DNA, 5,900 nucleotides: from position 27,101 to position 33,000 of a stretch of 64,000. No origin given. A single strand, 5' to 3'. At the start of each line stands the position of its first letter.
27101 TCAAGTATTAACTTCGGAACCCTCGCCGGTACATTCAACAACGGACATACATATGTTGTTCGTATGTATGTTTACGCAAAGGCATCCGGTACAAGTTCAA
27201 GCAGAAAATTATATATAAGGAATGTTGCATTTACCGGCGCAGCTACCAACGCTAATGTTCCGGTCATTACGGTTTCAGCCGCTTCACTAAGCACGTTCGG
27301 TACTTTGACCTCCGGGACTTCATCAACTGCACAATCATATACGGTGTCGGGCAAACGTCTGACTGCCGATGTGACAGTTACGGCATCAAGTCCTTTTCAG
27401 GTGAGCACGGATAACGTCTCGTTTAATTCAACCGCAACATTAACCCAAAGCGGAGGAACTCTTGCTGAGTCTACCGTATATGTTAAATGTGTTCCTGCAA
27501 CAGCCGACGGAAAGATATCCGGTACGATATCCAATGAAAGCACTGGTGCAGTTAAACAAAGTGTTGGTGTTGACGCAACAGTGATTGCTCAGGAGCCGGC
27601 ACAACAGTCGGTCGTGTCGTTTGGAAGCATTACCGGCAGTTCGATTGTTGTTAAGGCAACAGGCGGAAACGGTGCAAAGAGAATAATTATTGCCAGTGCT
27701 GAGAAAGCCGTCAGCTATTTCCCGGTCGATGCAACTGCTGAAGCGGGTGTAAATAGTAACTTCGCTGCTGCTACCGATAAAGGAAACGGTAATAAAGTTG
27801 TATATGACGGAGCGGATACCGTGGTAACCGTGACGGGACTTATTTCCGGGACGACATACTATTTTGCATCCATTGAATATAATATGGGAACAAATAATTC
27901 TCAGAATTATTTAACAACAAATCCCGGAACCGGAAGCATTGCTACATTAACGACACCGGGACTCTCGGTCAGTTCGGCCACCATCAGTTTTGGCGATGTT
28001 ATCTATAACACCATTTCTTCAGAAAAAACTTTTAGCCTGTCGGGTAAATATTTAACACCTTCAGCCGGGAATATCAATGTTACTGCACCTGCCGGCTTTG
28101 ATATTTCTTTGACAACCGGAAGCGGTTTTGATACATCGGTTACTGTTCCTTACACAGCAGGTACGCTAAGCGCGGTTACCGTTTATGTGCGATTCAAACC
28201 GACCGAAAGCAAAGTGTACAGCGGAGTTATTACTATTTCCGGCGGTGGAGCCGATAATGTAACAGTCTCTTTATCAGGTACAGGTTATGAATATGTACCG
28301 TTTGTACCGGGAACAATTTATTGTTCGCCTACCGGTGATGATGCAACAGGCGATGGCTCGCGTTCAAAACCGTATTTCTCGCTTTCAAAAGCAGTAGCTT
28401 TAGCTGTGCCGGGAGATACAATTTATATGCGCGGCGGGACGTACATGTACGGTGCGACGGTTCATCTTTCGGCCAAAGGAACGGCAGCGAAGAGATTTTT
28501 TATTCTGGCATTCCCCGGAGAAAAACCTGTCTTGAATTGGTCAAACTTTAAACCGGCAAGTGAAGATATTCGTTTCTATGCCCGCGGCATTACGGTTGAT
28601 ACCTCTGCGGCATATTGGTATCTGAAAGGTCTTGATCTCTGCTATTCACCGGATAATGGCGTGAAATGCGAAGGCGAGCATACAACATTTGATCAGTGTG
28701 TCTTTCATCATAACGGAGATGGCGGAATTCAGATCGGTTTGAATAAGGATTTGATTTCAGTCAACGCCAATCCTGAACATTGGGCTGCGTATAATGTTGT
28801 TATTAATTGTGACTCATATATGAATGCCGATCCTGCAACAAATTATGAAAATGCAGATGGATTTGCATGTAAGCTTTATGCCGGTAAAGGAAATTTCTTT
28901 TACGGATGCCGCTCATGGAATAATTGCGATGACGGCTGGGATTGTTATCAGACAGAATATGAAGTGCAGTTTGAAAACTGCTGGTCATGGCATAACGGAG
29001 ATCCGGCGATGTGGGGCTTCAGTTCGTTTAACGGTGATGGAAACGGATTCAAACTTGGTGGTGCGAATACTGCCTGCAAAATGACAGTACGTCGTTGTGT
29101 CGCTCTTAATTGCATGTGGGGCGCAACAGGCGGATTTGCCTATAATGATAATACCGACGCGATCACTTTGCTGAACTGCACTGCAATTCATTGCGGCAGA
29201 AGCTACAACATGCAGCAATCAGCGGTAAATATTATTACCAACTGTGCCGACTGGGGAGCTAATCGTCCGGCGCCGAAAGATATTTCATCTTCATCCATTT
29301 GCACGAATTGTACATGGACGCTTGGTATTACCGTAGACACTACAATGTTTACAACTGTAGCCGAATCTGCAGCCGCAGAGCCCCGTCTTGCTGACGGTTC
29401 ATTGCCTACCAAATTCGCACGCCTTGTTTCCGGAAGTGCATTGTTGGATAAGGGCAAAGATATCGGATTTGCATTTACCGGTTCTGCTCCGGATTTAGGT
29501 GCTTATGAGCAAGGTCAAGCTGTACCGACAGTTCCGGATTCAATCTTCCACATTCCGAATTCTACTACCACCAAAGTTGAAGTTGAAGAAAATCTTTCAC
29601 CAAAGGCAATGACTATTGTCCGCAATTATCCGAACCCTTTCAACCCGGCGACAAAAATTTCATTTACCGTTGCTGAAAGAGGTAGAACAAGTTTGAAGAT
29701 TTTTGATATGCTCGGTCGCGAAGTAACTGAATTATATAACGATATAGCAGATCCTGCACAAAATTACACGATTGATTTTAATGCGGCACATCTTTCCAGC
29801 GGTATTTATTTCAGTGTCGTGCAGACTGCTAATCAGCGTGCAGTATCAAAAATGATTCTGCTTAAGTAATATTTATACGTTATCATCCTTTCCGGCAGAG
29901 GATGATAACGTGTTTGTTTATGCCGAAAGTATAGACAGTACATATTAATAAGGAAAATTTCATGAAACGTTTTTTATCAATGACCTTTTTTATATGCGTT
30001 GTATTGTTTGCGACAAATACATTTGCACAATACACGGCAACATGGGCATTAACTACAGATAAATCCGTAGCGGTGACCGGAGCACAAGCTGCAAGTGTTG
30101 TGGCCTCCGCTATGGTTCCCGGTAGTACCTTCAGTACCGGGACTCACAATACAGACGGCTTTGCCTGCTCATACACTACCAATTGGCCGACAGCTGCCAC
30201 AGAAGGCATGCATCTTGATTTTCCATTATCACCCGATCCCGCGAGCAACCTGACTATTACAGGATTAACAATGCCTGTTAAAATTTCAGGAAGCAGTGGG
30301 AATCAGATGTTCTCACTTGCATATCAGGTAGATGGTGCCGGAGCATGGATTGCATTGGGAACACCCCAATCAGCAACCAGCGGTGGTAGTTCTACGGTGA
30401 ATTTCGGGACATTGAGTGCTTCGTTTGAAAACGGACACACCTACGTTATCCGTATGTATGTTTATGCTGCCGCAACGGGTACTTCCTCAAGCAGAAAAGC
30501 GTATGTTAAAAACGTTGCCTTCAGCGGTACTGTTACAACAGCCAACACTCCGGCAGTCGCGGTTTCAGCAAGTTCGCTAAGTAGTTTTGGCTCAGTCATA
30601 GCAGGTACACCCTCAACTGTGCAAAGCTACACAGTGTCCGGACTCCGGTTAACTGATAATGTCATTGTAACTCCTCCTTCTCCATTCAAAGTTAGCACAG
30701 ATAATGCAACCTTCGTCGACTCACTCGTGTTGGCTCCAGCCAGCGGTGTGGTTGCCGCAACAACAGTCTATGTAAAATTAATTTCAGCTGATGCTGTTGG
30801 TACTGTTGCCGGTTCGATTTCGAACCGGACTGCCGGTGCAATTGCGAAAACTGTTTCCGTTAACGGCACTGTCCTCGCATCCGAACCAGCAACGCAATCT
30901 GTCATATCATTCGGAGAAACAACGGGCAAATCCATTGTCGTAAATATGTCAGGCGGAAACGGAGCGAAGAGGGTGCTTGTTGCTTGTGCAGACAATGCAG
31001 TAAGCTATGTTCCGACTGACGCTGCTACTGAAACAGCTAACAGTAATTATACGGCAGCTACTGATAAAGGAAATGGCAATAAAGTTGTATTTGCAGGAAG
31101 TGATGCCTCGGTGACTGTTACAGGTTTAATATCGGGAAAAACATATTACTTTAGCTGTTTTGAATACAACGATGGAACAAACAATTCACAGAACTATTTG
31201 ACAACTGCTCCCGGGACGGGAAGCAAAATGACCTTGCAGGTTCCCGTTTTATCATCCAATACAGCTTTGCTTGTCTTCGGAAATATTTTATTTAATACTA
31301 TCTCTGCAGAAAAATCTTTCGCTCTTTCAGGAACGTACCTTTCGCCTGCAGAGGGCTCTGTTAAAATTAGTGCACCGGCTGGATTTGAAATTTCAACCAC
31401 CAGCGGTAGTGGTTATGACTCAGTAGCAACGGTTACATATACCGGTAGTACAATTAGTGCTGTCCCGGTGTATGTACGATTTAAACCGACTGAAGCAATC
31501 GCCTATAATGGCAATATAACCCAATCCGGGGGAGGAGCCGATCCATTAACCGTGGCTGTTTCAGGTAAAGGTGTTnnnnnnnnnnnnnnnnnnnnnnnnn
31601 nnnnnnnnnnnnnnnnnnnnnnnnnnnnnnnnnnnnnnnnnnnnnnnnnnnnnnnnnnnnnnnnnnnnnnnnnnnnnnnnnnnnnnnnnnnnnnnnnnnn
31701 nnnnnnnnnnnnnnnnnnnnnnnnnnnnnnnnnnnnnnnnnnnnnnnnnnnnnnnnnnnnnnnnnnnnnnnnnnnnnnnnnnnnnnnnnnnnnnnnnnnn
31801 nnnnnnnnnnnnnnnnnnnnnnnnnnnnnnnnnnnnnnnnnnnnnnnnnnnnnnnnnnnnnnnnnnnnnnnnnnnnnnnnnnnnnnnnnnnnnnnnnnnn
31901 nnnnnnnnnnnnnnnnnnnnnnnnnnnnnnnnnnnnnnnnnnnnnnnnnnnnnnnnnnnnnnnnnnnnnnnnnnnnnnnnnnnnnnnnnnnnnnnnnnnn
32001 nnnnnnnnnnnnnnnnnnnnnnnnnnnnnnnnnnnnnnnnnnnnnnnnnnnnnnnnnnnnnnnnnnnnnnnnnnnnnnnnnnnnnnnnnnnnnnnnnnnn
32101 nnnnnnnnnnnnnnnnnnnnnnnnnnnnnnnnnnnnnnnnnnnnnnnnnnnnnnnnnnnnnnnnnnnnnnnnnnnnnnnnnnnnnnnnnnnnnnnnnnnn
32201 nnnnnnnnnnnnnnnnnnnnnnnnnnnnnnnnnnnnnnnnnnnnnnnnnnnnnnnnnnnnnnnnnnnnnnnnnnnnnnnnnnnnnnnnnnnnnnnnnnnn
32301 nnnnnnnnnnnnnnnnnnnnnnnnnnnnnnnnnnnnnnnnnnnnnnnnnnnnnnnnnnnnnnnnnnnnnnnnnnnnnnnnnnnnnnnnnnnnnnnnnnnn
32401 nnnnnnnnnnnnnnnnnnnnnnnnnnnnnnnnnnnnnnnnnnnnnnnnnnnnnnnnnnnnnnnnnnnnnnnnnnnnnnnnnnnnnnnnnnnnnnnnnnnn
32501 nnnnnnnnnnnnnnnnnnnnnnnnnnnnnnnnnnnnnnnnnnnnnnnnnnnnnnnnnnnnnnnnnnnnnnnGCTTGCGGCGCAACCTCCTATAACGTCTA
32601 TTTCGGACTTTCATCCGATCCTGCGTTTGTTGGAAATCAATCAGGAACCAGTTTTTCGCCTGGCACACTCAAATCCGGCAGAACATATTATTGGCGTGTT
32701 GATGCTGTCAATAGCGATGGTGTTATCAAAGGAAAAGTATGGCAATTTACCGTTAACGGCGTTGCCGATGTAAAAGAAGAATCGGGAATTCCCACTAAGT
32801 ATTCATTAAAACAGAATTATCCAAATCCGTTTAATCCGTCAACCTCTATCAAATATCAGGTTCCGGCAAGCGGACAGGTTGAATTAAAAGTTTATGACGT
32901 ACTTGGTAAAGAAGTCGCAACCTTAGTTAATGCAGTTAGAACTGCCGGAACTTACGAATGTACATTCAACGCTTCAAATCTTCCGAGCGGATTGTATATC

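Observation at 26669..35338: Domain-cassette shuffling among adjacent paralogs (C/D share the front half, C/E share the back half)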

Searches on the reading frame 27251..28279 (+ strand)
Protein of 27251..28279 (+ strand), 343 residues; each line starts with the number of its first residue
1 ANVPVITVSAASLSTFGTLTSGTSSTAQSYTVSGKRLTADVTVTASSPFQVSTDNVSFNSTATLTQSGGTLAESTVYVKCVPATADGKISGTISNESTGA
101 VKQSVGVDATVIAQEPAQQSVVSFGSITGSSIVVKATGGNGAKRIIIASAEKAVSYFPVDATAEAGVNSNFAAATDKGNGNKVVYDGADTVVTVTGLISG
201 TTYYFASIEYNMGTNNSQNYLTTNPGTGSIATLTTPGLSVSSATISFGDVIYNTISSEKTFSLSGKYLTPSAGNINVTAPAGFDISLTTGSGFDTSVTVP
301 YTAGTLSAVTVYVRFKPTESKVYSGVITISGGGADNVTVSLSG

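Call 34: search_protein_families(library=pfam, proteins=[window:27251-28279:+], max_evalue=1)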
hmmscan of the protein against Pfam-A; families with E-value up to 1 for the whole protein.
window:27251-28279:+ (343 aa): 2 families
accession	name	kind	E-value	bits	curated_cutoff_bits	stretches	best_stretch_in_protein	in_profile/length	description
PF10179.15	NDNF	-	0.015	15.8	27.3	1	178-223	77-122/127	Neuron-derived neurotrophic factor, first Fn(III) domain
PF16656.11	Pur_ac_phosph_N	-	0.032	15.2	30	1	153-207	29-78/93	Purple acid Phosphatase, N-terminal domain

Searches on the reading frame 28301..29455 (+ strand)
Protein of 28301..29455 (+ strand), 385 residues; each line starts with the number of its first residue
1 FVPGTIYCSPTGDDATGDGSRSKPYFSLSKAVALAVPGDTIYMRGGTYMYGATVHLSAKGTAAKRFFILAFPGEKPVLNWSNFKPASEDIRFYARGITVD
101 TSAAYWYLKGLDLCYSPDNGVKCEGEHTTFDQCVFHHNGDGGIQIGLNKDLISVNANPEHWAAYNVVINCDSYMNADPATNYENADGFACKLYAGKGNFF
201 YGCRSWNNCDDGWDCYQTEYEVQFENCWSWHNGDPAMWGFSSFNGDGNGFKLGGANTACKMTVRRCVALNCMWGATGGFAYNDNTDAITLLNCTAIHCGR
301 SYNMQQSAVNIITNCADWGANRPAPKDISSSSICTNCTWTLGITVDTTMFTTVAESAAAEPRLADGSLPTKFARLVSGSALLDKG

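Call 35: search_solved_structures(query=window:28301-29455:+, max_evalue=0.001, show_alignments=1)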
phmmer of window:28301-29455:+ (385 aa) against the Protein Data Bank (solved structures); distinct sequences matched with E-value up to 0.001: 3.
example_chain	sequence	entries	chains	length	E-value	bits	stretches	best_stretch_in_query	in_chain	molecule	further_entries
1ru4_A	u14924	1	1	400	2.3e-41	145.4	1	6-385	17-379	Pectate lyase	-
5olq_A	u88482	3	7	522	3.5e-19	72.3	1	5-306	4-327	Rhamnogalacturonan lyase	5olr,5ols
8fqc_P1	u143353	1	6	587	0.00051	22.3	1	11-49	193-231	Tail Spike protein, gp124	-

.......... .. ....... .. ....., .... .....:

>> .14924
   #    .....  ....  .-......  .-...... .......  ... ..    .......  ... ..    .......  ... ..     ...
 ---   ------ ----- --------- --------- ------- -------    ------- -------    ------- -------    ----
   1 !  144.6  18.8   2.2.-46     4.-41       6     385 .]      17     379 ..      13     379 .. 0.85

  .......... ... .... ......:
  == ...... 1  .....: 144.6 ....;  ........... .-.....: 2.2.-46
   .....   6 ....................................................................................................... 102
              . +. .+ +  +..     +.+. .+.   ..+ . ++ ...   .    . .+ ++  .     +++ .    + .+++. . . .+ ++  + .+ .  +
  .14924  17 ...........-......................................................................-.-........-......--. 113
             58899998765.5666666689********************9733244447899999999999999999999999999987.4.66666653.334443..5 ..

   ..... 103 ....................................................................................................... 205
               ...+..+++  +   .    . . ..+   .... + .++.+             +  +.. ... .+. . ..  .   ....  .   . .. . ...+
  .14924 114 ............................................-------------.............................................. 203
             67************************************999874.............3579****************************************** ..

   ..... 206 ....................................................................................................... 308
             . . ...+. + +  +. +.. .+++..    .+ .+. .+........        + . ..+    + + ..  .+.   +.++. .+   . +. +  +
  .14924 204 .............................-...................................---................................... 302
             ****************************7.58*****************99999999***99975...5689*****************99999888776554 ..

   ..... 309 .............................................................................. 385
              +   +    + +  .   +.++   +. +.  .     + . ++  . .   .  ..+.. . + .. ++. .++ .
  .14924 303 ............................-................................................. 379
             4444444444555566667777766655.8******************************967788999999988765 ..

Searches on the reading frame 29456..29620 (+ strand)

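Call 34: search_protein_families(library=pfam, proteins=[window:29456-29620:+], max_evalue=1)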
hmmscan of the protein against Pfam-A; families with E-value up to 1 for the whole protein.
window:29456-29620:+ (55 aa): 1 family
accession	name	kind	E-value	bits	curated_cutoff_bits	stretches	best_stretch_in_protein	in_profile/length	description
PF18695.7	cPLA2_C2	-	0.11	13.1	26.8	1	15-44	27-62/113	Cytosolic phospholipases A2 C2-domain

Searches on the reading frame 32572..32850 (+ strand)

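Call 34: search_protein_families(library=pfam, proteins=[window:32572-32850:+], max_evalue=1)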
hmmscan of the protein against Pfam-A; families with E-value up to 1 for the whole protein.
window:32572-32850:+ (93 aa): 1 family
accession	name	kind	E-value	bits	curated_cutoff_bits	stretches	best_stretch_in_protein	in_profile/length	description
PF25788.1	Ig_Rha78A_N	-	0.095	13.4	27.4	1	31-51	69-89/105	Rha78A-like, N-terminal immunoglobulin domain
